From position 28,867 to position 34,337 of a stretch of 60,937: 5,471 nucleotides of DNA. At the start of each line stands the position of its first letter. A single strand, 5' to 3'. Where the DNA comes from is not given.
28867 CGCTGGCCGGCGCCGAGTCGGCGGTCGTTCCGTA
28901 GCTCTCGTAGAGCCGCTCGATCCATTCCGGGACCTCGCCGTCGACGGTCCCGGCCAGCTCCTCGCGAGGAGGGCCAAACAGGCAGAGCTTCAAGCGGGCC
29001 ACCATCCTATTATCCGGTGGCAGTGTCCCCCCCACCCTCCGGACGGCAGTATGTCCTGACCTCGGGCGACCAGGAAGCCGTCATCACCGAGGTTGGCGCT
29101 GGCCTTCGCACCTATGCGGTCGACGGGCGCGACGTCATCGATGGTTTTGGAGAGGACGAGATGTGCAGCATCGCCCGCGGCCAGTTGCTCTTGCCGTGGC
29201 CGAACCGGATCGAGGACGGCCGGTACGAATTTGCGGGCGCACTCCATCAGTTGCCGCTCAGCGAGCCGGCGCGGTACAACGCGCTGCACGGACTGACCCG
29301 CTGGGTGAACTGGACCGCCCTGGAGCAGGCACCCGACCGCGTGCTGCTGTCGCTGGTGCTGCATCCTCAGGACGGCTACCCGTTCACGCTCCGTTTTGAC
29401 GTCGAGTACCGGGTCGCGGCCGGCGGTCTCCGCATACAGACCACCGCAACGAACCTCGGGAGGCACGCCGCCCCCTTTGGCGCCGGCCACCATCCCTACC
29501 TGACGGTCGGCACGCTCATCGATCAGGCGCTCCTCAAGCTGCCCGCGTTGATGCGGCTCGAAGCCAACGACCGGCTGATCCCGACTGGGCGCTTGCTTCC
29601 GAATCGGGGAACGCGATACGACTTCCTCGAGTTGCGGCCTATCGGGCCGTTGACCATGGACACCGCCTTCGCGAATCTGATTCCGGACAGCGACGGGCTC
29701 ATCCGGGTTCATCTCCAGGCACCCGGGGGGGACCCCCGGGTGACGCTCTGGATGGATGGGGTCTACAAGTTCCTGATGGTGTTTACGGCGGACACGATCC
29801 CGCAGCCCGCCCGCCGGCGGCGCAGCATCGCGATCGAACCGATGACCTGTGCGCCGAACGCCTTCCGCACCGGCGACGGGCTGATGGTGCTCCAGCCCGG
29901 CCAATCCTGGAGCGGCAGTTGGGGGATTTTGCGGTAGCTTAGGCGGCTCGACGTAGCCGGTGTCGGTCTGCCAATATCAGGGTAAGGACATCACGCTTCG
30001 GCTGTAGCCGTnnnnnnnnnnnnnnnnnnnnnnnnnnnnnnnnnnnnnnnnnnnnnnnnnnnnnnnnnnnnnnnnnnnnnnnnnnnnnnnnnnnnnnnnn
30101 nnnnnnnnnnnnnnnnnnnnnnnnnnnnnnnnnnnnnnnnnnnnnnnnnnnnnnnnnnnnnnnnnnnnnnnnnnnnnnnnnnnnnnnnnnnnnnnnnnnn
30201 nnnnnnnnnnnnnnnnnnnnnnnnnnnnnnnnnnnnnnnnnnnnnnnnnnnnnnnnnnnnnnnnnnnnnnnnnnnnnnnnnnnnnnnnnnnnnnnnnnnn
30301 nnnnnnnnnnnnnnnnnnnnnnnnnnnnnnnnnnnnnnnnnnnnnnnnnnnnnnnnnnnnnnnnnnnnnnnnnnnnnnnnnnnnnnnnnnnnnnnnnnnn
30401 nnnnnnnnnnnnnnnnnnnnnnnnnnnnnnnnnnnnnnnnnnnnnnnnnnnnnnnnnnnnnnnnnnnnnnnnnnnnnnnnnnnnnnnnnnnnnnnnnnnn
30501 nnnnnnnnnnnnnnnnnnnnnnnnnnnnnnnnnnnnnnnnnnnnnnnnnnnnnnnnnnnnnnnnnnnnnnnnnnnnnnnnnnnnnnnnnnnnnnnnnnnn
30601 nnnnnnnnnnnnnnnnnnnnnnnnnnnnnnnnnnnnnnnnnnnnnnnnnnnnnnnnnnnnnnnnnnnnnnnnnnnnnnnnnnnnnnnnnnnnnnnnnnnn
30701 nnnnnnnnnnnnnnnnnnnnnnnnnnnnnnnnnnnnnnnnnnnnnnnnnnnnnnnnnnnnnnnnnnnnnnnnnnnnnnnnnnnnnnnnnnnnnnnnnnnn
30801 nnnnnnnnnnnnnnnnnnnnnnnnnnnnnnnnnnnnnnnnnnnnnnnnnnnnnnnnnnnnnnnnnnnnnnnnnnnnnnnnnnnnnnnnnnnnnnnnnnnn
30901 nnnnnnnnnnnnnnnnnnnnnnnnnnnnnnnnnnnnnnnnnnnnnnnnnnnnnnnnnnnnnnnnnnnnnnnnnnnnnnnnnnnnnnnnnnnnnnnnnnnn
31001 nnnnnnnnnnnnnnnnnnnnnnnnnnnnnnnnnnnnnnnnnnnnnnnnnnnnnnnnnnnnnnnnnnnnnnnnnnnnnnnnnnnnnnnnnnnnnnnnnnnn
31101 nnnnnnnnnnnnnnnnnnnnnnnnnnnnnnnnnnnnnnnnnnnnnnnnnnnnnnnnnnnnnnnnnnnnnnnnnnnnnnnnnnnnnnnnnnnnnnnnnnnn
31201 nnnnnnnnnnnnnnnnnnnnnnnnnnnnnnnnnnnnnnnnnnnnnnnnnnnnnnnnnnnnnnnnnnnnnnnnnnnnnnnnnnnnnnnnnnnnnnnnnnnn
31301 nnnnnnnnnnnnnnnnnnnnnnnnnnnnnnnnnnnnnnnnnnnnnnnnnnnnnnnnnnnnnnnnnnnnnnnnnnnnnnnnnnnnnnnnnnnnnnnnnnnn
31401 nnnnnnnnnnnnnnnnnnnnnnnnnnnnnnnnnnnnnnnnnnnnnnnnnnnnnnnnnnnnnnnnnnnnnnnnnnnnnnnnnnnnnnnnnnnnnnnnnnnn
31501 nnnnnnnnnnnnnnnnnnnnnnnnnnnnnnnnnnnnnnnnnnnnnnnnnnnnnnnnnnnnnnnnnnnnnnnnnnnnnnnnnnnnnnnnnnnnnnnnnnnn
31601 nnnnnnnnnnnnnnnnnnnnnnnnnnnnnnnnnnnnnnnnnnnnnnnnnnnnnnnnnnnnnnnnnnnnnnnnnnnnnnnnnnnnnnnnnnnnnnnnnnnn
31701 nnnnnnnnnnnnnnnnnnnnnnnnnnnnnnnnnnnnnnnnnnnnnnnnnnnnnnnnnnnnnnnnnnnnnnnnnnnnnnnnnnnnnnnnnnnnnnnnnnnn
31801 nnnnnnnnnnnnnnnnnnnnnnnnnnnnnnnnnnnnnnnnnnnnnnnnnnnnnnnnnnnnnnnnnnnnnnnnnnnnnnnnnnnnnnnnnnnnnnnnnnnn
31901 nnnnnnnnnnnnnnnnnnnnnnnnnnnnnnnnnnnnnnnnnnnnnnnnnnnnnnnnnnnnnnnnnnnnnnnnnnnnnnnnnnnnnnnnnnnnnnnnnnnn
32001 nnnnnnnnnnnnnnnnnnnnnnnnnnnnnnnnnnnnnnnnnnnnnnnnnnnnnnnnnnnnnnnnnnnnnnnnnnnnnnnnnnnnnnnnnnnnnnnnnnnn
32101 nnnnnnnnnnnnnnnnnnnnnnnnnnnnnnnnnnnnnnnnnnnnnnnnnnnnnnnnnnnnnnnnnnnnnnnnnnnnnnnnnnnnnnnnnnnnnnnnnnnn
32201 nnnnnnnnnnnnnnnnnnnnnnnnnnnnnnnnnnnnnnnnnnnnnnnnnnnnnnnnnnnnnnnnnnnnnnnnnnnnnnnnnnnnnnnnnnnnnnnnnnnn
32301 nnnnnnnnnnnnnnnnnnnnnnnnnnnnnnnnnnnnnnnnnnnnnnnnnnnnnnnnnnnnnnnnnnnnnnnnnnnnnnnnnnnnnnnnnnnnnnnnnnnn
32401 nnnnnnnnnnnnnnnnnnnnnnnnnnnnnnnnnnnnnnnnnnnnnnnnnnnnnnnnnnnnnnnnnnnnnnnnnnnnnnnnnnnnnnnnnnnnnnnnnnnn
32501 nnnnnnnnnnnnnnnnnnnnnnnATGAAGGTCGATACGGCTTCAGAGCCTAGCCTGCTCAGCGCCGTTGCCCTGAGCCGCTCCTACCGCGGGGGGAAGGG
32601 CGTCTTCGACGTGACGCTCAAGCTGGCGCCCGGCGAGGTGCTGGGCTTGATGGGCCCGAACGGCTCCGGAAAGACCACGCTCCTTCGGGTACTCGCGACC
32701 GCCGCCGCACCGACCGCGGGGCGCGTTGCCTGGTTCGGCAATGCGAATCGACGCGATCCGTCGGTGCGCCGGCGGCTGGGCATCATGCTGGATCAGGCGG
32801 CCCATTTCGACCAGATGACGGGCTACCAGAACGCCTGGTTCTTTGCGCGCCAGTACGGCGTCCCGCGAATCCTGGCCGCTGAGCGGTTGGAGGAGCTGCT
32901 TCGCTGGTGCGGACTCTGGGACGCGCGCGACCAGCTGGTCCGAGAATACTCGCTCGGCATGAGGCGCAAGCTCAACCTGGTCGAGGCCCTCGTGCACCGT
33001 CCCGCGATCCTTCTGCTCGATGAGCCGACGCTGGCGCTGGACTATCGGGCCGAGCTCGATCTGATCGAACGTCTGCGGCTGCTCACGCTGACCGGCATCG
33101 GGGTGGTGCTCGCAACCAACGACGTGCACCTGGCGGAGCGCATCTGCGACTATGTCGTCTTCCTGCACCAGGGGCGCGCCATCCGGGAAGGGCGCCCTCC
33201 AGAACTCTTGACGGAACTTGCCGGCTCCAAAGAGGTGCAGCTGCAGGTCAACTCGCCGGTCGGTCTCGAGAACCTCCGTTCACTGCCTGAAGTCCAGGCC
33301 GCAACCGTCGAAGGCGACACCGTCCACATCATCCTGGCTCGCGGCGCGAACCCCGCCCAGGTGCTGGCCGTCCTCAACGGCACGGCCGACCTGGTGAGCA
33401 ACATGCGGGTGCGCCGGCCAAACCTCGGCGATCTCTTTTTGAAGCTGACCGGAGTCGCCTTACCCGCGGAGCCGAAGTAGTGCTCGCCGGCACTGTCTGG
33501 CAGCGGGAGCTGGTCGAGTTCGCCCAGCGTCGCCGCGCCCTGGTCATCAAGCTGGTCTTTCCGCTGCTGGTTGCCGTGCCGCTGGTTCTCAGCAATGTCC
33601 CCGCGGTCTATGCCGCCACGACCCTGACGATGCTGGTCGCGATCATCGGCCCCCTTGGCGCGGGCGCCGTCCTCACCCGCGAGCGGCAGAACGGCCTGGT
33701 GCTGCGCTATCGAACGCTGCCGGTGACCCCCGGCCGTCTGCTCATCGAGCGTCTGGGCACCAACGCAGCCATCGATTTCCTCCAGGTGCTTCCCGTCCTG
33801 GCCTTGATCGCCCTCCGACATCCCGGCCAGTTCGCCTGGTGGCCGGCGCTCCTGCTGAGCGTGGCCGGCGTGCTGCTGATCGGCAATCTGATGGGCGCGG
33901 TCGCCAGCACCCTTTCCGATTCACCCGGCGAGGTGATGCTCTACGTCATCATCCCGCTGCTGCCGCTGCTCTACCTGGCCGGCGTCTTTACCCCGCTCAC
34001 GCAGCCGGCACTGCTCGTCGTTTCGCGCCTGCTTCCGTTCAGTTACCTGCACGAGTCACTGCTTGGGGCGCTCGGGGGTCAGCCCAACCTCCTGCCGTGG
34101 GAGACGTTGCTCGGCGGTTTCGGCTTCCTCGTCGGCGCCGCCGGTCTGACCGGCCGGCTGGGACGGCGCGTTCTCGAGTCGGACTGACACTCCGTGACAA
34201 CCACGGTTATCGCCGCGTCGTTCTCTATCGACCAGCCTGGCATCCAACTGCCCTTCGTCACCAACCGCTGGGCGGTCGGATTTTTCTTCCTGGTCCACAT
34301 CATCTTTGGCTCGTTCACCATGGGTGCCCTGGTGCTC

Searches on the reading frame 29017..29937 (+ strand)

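Call 62: search_protein_families(library=pfam, proteins=[window:29017-29937:+], max_evalue=0.00001)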
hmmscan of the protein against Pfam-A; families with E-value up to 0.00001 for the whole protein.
window:29017-29937:+ (306 aa): 1 family
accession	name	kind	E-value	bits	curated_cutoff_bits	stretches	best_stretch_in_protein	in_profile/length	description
PF01263.26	Aldose_epim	-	4.6e-47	161.3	27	1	11-300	2-294/299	Aldose 1-epimerase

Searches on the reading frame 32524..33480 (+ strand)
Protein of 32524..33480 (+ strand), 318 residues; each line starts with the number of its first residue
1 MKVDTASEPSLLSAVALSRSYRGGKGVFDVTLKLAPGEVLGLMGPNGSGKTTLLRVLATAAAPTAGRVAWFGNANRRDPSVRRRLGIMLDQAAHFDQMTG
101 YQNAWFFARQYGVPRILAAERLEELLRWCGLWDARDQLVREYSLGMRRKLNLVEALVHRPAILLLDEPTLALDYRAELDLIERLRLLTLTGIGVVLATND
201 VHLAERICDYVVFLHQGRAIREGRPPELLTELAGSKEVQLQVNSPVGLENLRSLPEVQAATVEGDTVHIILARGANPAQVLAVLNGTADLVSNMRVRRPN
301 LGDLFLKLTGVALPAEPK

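Call 3: search_protein_families(library=pfam, proteins=[window:32524-33480:+], max_evalue=0.01)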
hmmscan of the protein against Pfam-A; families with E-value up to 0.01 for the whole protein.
window:32524-33480:+ (318 aa): 7 families
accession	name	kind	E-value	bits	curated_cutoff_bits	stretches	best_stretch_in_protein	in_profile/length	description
PF00005.33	ABC_tran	-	2.2e-29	103.2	25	1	29-169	3-136/137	ABC transporter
PF13304.12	AAA_21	-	5.3e-12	46.9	27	2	133-198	229-297/304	AAA domain, putative AbiEii toxin, Type IV TA system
PF25199.1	nSTAND_NTPase5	-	1.6e-05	25.2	34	1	38-124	42-136/145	Novel STAND NTPase 5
PF13604.12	AAA_30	-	0.00021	21.5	27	1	39-100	20-81/191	AAA domain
PF13732.12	DrrA1-3_C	-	0.00036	21.6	27.4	1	235-308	12-80/81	ATP-binding protein DrrA1-3-like, C-terminal domain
PF13481.12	AAA_25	-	0.0018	18.4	27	1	34-77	30-84/195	AAA domain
PF13191.12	AAA_16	-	0.003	18.5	32.6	1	38-68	25-55/167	AAA ATPase domain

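Call 55: search_protein_families(library=ncbifam, proteins=[window:32524-33480:+], max_evalue=0.001)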
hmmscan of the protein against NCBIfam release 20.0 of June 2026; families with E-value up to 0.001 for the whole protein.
window:32524-33480:+ (318 aa): 181 families (the best 25 are shown)
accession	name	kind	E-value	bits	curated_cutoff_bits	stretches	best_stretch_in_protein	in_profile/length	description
TIGR01188.1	drrA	subfamily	1.2e-57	195.6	312.45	1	21-310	3-302/302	daunorubicin resistance ABC transporter, ATP-binding protein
NF010059.0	PRK13536.1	equivalog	1.7e-46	158.5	549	1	13-311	45-338/342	nodulation factor ABC transporter ATP-binding protein NodI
NF010060.0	PRK13537.1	equivalog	4.3e-46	157.2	521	1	16-311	20-310/314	nodulation factor ABC transporter ATP-binding protein NodI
TIGR01288.1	nodI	equivalog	1.1e-41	142.9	424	1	15-311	8-299/303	nodulation factor ABC transporter ATP-binding protein NodI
TIGR03864.1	PQQ_ABC_ATP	hypoth_equivalog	2.7e-40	138.3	302.25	1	14-234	4-225/236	ABC transporter, ATP-binding subunit, PQQ-dependent alcohol dehydrogenase system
NF033858.1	ABC2_perm_RbbA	equivalog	1.8e-34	118.8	1050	1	9-231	264-487/909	ribosome-associated ATPase/putative transporter RbbA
TIGR03522.1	GldA_ABC_ATP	equivalog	3.9e-31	108.6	402.6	1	15-309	6-301/301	gliding motility-associated ABC transporter ATP-binding subunit GldA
TIGR03873.1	F420-0_ABC_ATP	hypoth_equivalog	2.9e-30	105.4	372.4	1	23-231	13-227/256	putative F420-0 ABC transporter ATP-binding protein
TIGR02673.1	FtsE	equivalog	3.5e-30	105.3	264.85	1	19-218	9-214/214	cell division ATP-binding protein FtsE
NF006987.0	PRK09452.1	equivalog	6.7e-30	104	482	1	5-231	11-238/378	spermidine/putrescine ABC transporter ATP-binding protein PotA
TIGR03265.1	PhnT2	equivalog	9.6e-30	104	457.7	1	16-230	9-224/353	putative 2-aminoethylphosphonate ABC transporter ATP-binding protein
TIGR03258.1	PhnT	equivalog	1.1e-29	103.6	499.15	1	17-229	14-228/359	2-aminoethylphosphonate ABC transport system ATP-binding subunit PhnT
TIGR00968.1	3a0106s01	subfamily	1.6e-29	103.1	342.75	1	19-231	8-221/237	sulfate ABC transporter ATP-binding protein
TIGR03740.1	galliderm_ABC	subfamily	1.9e-28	99.7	309.75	1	16-222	5-205/223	lantibiotic protection ABC transporter ATP-binding subunit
TIGR04406.1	LPS_export_lptB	equivalog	2.2e-28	99.1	240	1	12-231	2-225/239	LPS export ABC transporter ATP-binding protein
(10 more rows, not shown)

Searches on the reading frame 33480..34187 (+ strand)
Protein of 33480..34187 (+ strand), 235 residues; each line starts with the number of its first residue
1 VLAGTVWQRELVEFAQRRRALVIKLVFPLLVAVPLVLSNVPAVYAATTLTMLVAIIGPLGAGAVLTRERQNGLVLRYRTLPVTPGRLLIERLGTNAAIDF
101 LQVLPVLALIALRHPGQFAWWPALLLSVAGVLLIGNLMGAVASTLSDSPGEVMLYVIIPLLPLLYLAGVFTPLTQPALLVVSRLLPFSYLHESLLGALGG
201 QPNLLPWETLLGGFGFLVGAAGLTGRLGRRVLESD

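Call 3: search_protein_families(library=pfam, proteins=[window:33480-34187:+], max_evalue=0.01)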
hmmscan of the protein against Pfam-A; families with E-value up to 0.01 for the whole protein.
window:33480-34187:+ (235 aa): 2 families
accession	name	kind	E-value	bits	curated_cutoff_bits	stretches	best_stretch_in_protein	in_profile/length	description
PF12698.13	ABC2_membrane_3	-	2.8e-11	43.6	31.6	1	44-220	163-337/347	ABC-2 family transporter protein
PF01061.29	ABC2_membrane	-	5.3e-11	42.9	26.9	1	5-197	5-209/211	ABC-2 type transporter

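Call 55: search_protein_families(library=ncbifam, proteins=[window:33480-34187:+], max_evalue=0.001)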
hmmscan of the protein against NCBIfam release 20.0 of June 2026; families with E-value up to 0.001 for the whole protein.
window:33480-34187:+ (235 aa): 1 family
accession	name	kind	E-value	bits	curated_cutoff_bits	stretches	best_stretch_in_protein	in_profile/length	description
NF038293.1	permease_SagH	equivalog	0.00065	18.6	450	0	44-195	180-334/370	SagH family ABC transporter permease subunit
